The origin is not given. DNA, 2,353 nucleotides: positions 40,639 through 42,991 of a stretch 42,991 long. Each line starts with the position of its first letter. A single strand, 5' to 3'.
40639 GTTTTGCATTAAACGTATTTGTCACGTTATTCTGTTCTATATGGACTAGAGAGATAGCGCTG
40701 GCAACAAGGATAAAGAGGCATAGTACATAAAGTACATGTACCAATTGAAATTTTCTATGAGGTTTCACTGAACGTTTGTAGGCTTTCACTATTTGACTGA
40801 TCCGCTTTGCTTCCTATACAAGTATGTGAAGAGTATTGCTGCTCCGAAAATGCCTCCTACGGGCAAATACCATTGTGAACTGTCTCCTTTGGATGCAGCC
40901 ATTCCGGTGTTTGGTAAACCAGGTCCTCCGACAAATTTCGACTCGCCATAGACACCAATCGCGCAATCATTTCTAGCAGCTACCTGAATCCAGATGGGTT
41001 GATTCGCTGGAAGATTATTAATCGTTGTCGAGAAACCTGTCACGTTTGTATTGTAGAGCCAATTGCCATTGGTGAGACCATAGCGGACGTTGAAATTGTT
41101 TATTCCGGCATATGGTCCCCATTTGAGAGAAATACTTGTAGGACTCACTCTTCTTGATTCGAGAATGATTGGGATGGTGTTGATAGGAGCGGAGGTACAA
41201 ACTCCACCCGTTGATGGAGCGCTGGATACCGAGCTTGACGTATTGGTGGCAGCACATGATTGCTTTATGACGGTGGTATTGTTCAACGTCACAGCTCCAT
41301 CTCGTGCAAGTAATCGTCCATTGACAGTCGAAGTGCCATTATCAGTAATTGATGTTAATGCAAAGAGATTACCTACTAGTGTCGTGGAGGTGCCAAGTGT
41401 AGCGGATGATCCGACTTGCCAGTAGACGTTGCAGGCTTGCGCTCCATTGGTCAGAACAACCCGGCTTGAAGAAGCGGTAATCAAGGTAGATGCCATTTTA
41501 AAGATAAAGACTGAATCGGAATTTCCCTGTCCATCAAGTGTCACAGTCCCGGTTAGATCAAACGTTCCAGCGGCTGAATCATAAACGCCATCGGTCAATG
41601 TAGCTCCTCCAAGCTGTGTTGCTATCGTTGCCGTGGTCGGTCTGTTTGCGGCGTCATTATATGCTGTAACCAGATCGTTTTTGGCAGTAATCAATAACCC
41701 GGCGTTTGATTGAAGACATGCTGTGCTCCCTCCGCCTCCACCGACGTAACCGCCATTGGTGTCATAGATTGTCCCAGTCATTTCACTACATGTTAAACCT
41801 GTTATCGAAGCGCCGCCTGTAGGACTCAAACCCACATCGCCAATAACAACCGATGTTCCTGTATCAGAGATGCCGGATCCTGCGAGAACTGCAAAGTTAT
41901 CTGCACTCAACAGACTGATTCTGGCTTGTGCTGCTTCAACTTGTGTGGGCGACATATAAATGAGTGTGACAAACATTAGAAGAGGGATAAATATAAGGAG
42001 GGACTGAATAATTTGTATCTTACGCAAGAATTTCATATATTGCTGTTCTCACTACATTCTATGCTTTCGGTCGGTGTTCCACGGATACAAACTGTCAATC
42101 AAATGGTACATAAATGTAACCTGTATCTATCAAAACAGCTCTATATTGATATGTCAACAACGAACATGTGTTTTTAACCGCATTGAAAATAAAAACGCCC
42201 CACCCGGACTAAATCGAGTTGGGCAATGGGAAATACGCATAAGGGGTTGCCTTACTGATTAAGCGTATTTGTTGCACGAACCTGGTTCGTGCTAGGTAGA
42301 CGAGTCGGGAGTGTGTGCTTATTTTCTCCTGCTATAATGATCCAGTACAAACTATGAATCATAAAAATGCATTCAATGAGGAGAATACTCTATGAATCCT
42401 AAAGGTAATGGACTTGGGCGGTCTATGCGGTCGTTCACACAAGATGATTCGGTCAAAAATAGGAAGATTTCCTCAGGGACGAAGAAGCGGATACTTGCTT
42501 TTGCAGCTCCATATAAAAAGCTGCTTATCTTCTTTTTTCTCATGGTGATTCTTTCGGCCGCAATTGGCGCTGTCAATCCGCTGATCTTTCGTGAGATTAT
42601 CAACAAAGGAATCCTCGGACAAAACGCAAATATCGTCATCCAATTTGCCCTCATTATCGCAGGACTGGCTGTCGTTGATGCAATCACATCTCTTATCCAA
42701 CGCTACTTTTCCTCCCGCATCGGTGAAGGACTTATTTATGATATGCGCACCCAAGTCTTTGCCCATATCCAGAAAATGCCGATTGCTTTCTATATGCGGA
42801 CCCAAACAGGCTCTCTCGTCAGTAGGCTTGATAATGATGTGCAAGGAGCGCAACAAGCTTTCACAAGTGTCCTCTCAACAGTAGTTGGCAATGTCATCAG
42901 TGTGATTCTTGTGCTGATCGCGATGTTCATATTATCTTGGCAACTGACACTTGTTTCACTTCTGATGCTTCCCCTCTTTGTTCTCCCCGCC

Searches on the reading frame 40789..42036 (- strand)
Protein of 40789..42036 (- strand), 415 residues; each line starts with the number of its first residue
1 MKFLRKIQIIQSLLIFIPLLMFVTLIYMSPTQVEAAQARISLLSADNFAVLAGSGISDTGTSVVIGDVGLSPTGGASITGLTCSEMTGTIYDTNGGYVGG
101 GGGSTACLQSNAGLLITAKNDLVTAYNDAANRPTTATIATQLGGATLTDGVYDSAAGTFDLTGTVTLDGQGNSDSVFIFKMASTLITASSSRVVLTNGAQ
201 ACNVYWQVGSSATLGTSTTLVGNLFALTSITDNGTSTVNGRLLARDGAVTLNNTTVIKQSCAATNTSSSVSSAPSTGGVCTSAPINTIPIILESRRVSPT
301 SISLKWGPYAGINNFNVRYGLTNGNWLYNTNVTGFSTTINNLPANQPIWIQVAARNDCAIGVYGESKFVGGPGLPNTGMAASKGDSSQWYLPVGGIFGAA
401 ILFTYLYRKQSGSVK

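Call 6: search_protein_families(library=pfam, proteins=[window:40789-42036:-], max_evalue=0.01)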
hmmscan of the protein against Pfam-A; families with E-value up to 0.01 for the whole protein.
window:40789-42036:- (415 aa): 1 family
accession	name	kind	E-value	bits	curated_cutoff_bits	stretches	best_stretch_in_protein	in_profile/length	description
PF11999.13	Ice_binding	-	1.8e-56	191.5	28.7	1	50-256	1-207/208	Ice-binding-like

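Call 87: search_protein_families(library=ncbifam, proteins=[window:40789-42036:-], max_evalue=0.001)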
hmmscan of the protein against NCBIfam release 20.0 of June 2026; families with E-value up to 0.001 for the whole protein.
window:40789-42036:- (415 aa): 1 family
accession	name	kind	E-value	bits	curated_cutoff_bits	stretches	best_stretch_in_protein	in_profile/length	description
NF045625.1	IBP_CFB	equivalog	1.9e-38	132.4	400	1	37-256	63-274/275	ice-binding protein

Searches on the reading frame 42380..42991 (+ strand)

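Call 97: search_protein_families(library=pfam, proteins=[window:42380-42991:+], max_evalue=0.1)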
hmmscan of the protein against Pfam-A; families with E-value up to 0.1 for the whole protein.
window:42380-42991:+ (204 aa): 3 families
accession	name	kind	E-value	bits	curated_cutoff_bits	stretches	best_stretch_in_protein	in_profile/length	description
PF00664.28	ABC_membrane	-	1e-30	107.8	28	1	49-202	1-156/274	ABC transporter transmembrane region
PF01988.24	VIT1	-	0.0085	16.4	28.1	1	123-197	99-179/214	VIT family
PF11998.13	DUF3493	-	0.014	16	27.1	1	42-65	12-35/79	Low psii accumulation1 / Rep27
